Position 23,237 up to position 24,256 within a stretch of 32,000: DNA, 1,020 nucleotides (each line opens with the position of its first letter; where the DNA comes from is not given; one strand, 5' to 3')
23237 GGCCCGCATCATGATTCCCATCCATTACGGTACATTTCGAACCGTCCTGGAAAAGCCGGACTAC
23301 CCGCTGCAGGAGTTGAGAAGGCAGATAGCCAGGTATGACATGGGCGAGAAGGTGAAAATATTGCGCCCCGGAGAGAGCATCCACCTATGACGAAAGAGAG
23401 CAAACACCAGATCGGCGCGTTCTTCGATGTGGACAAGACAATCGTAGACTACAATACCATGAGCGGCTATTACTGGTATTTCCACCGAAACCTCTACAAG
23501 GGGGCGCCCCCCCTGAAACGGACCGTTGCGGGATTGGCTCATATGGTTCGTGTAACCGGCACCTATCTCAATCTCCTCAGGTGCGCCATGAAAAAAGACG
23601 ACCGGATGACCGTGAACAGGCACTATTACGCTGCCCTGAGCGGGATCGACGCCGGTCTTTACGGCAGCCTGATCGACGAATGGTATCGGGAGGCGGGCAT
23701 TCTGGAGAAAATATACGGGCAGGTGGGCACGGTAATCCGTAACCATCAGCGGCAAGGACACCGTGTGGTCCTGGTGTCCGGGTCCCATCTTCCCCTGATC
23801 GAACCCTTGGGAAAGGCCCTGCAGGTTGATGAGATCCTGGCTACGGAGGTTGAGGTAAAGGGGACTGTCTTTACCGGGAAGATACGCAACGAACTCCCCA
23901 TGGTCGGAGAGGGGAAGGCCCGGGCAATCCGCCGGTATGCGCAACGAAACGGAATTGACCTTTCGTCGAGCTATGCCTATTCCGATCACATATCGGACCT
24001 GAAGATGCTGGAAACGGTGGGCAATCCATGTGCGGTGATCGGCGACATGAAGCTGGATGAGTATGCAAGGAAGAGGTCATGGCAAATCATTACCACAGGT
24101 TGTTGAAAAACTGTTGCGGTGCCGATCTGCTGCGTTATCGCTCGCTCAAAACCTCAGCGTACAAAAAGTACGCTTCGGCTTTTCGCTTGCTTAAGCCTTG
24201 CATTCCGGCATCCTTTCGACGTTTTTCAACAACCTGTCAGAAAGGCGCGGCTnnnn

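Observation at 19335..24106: Translationally coupled AfsA-hotdog / octaheme cytochrome / SDR / MBL / HAD-phosphatase operon: candidate butenolide- or gamma-butyrolactone-like signal pathway in a non-actinomycete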

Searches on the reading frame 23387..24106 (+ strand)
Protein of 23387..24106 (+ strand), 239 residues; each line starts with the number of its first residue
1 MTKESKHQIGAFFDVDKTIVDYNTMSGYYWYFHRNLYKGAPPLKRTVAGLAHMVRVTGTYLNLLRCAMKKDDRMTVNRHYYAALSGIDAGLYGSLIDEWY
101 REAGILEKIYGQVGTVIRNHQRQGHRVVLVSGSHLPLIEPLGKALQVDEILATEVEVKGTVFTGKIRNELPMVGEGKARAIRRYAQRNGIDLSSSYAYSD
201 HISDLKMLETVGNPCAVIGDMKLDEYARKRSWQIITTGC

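Call 3: search_protein_families(library=pfam, proteins=[window:23387-24106:+], max_evalue=0.01)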
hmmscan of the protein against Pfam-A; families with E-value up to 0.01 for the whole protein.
window:23387-24106:+ (239 aa): 3 families
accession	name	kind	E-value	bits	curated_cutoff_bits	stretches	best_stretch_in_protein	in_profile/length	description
PF12710.13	HAD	-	3.7e-38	132.3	27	1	11-209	1-189/189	haloacid dehalogenase-like hydrolase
PF08282.18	Hydrolase_3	-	5.4e-06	26.8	20.9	0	177-217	188-228/255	haloacid dehalogenase-like hydrolase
PF00702.32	Hydrolase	-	9.1e-06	26.6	26.4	1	11-212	4-191/191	haloacid dehalogenase-like hydrolase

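Call 5: search_protein_families(library=ncbifam, proteins=[window:23387-24106:+], max_evalue=0.001)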
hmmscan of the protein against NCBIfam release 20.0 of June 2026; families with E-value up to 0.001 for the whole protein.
window:23387-24106:+ (239 aa): 8 families
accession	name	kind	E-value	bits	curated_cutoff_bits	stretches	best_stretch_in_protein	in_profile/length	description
TIGR01490.1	HAD-SF-IB-hyp1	subfamily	6e-35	121.3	98.3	1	11-220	2-199/202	HAD-IB family hydrolase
NF052360.1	HolPasePseu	equivalog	7.2e-25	87.9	280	1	104-236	84-216/218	histidinol-phosphatase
TIGR01488.1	HAD-SF-IB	subfamily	9.3e-21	74.6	45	1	51-210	28-176/177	HAD-IB family phosphatase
NF052359.1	HolPaseNeis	equivalog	9.7e-14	51.6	400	1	105-235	85-218/221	histidinol-phosphatase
TIGR00338.1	serB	equivalog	1.5e-08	34.5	144.15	1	115-227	92-203/219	phosphoserine phosphatase SerB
NF008350.0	PRK11133.1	equivalog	2.8e-07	30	413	1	114-217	187-289/324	phosphoserine phosphatase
NF007821.0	PRK10530.1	equivalog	6.8e-06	25.5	274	0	173-217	196-240/272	pyridoxal phosphatase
TIGR00099.1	Cof-subfamily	subfamily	2.8e-05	23.8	137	0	172-218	184-230/256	Cof-type HAD-IIB family hydrolase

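Call 48: search_solved_structures(query=window:23387-24106:+, max_evalue=0.001)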
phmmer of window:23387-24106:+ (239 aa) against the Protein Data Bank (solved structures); distinct sequences matched with E-value up to 0.001: 10.
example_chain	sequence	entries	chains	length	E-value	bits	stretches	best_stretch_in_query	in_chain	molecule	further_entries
3fvv_A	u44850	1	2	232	5.3e-13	52.1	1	106-235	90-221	uncharacterized protein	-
5is2_A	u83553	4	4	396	5.6e-13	52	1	89-216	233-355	Phosphoserine phosphatase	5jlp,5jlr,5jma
3p96_A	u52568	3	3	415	6.3e-13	51.8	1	89-216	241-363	Phosphoserine phosphatase SerB | Phosphoserine phosphatase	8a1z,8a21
5t41_A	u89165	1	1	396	1.1e-12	51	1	89-216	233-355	Phosphoserine phosphatase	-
5it4_A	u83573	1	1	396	2.8e-12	49.7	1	89-216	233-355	Phosphoserine phosphatase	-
5jjb_A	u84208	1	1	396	5.4e-12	48.7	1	89-216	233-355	Phosphoserine phosphatase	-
5it0_A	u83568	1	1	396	1.4e-11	47.4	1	89-216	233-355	Phosphoserine phosphatase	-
2pq0_A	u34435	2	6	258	3.1e-05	26.6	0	170-217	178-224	Hypothetical conserved protein GK1056 | Hypothetical conserved protein, GK1056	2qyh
1l7o_A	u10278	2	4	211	0.00036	23.1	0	116-217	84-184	PHOSPHOSERINE PHOSPHATASE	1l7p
1f5s_A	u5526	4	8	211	0.00037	23.1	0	116-218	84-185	PHOSPHOSERINE PHOSPHATASE (PSP) | Phosphoserine Phosphatase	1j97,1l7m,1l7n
